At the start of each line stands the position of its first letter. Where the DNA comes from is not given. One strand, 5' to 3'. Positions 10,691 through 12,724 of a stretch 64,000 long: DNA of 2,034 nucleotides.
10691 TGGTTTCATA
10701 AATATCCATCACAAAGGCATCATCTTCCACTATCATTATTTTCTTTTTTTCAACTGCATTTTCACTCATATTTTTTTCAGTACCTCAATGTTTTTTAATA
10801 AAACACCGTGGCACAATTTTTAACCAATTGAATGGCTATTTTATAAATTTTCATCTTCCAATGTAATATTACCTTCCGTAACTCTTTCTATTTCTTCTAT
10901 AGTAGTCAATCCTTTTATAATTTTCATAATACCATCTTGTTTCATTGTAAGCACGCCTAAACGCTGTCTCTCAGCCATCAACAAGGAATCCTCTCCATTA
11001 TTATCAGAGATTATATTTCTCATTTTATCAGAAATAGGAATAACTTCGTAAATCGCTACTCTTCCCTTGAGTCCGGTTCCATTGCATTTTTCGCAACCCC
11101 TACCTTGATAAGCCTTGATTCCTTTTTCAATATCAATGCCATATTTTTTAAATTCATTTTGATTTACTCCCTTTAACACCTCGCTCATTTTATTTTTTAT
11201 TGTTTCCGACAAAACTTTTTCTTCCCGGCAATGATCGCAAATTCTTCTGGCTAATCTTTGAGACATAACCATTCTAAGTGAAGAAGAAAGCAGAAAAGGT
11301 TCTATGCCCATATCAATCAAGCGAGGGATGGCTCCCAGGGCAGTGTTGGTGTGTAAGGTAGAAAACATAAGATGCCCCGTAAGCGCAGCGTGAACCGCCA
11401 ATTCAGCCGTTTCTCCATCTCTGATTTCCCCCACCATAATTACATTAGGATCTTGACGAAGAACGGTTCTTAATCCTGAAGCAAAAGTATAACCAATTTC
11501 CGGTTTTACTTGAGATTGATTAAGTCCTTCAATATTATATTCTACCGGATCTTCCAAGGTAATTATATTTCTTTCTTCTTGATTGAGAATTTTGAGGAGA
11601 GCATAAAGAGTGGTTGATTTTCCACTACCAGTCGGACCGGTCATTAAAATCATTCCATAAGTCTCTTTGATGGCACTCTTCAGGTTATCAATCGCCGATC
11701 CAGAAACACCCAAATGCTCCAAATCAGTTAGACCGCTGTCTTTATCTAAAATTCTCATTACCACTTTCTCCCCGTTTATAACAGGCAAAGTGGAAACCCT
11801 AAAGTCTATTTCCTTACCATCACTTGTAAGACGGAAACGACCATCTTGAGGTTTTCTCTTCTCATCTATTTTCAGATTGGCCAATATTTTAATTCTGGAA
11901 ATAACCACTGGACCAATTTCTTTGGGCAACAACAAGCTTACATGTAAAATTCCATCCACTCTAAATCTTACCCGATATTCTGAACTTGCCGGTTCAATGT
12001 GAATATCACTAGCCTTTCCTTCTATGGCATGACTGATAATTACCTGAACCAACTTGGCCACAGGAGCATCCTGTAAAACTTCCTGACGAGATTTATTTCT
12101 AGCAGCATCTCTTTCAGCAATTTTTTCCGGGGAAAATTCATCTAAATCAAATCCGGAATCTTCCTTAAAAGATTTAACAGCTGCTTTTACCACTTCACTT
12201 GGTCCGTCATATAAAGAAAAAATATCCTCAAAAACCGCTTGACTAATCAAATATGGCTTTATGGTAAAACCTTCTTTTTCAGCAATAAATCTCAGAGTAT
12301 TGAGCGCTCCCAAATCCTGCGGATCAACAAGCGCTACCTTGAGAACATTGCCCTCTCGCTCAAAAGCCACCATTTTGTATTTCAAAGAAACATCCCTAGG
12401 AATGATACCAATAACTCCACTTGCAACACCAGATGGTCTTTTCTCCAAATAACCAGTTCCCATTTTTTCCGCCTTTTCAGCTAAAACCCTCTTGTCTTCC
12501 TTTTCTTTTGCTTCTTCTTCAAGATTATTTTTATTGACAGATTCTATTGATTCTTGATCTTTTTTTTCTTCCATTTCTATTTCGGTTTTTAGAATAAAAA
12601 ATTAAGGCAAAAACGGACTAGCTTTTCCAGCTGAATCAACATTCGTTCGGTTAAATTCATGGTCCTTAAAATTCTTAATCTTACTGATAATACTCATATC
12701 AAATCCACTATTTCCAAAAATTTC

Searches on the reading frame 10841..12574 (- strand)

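Call 26: search_protein_families(library=pfam, proteins=[window:10841-12574:-], max_evalue=0.001)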
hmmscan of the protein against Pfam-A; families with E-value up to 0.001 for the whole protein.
window:10841-12574:- (577 aa): 6 families
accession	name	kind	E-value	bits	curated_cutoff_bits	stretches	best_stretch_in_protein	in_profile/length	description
PF00437.27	T2SSE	-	1.2e-132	442.5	24.9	1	168-564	4-370/370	Type II/IV secretion system protein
PF05157.20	MshEN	-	4e-09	36.8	23.1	1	52-124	15-85/90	MshEN domain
PF13555.12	AAA_29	-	0.00015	21.9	27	1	306-332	22-48/61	P-loop containing region of AAA domain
PF00005.33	ABC_tran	-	0.0003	21.8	25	0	308-366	13-67/137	ABC transporter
PF13401.12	AAA_22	-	0.00039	21.2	27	1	304-346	3-45/130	AAA domain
PF20720.3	nSTAND3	-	0.00092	19.4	27.2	0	304-345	15-56/155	Novel STAND NTPase 3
